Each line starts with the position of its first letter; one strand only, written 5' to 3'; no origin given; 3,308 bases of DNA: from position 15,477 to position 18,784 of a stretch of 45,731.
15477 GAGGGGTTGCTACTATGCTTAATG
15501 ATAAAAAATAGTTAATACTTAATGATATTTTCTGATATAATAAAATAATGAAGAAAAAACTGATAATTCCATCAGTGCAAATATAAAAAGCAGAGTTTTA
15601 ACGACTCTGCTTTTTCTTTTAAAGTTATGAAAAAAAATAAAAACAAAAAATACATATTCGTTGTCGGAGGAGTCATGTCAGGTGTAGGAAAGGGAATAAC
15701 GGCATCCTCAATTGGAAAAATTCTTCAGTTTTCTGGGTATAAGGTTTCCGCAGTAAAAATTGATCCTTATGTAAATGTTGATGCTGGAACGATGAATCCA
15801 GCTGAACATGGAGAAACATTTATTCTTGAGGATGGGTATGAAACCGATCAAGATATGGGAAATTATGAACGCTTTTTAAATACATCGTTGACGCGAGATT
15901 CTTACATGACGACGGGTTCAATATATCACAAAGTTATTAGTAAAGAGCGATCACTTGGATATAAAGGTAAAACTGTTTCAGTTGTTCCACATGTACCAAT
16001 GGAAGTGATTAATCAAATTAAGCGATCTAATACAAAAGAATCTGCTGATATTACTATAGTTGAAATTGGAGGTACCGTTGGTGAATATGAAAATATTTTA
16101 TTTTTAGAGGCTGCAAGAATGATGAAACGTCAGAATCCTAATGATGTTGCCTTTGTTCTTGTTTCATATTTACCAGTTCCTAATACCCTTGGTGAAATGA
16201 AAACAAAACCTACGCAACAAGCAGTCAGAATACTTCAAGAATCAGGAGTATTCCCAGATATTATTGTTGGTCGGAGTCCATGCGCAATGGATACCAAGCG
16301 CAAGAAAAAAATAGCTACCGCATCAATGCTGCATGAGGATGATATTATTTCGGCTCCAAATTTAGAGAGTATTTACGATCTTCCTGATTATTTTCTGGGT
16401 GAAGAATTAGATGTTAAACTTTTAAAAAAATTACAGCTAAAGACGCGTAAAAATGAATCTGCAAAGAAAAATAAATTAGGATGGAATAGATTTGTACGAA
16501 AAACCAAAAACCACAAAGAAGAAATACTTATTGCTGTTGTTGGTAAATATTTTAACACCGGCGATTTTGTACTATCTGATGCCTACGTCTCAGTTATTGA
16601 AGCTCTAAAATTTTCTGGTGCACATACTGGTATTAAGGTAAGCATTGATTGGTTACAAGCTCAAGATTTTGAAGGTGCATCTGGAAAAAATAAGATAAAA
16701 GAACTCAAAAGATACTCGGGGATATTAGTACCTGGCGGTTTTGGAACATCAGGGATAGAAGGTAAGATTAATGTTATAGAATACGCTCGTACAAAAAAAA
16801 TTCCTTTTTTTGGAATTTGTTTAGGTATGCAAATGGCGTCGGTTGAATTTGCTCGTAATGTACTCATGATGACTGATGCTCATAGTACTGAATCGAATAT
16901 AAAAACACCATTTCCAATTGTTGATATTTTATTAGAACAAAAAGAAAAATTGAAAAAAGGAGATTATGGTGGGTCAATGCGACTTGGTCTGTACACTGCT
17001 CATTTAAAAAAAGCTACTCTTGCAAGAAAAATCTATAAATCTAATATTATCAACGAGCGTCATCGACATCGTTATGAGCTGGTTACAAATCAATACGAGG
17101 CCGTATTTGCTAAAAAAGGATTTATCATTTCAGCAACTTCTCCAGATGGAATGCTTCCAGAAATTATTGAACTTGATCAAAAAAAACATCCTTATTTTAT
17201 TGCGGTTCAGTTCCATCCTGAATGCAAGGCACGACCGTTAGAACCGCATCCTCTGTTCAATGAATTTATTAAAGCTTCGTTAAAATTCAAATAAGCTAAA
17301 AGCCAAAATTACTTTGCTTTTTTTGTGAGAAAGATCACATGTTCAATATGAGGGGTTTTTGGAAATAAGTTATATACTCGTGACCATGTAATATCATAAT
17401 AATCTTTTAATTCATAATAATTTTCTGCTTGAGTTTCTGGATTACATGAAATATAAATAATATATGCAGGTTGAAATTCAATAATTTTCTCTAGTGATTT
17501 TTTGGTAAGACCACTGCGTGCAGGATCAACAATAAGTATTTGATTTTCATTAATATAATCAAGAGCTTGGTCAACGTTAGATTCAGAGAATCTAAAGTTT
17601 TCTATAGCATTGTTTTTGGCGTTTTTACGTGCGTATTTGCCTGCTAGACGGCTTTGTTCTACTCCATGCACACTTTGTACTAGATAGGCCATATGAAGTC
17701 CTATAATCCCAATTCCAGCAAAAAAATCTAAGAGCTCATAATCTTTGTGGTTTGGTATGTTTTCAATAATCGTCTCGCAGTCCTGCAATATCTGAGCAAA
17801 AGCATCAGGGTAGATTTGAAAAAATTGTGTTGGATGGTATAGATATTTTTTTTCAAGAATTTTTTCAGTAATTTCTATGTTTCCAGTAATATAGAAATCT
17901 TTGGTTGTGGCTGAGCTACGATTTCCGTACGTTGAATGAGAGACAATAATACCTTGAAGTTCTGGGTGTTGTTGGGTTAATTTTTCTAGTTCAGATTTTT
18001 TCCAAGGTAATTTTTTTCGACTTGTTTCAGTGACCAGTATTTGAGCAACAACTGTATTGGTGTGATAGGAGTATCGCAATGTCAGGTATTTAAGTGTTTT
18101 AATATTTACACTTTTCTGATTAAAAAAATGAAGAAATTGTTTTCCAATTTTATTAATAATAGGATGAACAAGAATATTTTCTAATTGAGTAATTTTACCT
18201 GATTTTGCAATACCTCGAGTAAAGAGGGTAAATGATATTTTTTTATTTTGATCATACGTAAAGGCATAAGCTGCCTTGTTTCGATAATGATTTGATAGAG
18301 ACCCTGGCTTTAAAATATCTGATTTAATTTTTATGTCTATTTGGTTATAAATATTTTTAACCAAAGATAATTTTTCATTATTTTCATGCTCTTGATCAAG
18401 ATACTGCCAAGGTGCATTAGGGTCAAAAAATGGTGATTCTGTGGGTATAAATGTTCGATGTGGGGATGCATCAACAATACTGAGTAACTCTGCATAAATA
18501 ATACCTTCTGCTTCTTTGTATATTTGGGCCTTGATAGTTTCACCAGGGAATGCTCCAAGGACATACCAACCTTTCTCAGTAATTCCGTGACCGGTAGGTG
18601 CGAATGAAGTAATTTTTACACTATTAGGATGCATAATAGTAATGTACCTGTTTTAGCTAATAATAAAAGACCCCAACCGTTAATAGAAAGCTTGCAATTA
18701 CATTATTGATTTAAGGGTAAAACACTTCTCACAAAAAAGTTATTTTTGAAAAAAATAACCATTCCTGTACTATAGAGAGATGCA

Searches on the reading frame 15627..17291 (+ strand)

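Call 10: search_protein_families(library=pfam, proteins=[window:15627-17291:+], max_evalue=0.00001)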
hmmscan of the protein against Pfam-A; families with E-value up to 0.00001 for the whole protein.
window:15627-17291:+ (555 aa): 3 families
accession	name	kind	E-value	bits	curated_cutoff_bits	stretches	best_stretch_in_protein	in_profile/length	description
PF06418.20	CTP_synth_N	-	2.7e-98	329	26.1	1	8-271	1-265/265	CTP synthase N-terminus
PF00117.34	GATase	-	7.6e-39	133.8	22.8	1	316-549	2-189/190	Glutamine amidotransferase class-I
PF07722.19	Peptidase_C26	-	2.2e-08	34.6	20.5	1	381-532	95-219/219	Peptidase C26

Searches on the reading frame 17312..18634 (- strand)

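Call 10: search_protein_families(library=pfam, proteins=[window:17312-18634:-], max_evalue=0.00001)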
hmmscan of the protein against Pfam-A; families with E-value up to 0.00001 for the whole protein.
window:17312-18634:- (441 aa): 3 families
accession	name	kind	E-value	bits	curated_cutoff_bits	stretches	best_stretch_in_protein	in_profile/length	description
PF05958.17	tRNA_U5-meth_tr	-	4.2e-22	79.1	23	1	86-439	7-357/357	tRNA (Uracil-5-)-methyltransferase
PF13847.12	Methyltransf_31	-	4e-08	33.5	27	1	296-423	2-140/145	Methyltransferase domain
PF05175.20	MTS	-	4.8e-08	33.3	23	1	287-377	21-113/170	Methyltransferase small domain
